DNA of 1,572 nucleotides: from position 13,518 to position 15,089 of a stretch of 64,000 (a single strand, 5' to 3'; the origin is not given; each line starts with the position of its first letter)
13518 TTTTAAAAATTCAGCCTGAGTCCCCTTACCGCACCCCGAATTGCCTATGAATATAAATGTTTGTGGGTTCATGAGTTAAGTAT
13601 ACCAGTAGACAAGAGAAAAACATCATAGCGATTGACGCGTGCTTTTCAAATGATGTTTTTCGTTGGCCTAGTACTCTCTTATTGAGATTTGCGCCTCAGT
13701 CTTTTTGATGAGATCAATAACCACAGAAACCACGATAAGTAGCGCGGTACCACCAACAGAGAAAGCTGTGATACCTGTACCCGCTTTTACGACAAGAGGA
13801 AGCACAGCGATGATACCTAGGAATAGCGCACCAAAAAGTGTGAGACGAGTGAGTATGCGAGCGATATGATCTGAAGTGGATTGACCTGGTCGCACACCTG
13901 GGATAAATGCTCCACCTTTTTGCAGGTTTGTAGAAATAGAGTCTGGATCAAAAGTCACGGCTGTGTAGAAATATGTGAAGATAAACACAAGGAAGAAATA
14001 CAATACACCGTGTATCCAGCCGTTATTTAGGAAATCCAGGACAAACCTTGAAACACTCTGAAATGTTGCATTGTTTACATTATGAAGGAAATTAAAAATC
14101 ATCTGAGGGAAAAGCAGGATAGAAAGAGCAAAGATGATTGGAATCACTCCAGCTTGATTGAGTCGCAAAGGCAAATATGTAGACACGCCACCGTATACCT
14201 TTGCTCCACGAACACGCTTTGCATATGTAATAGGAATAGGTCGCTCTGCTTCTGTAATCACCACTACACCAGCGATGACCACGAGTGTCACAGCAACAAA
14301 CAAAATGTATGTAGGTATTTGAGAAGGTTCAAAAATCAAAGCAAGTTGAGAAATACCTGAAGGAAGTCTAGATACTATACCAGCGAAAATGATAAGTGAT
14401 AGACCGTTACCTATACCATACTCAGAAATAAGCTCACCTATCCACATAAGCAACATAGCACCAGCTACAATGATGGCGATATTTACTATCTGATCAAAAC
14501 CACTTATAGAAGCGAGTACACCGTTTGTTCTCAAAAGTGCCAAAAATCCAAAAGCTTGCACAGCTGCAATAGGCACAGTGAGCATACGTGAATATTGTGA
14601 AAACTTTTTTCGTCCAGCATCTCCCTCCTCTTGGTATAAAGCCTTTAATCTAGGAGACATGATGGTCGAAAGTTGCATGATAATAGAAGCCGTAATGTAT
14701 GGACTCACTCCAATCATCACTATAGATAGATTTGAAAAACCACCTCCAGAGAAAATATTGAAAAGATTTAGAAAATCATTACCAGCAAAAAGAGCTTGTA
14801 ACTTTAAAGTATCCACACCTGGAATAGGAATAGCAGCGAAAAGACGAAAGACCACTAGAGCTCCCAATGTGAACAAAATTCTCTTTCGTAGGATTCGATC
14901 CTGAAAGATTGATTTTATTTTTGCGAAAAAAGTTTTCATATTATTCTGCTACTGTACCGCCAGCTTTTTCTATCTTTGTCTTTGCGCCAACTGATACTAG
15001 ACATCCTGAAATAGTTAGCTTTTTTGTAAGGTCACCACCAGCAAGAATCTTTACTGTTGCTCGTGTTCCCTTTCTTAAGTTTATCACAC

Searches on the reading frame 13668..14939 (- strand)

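Call 65: search_protein_families(library=pfam, proteins=[window:13668-14939:-], max_evalue=0.001)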
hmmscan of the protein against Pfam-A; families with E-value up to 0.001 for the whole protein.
window:13668-14939:- (423 aa): 1 family
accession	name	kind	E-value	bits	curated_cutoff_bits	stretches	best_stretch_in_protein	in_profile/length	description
PF00344.25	SecY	-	2.3e-101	339.7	32.2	1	72-410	1-305/306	SecY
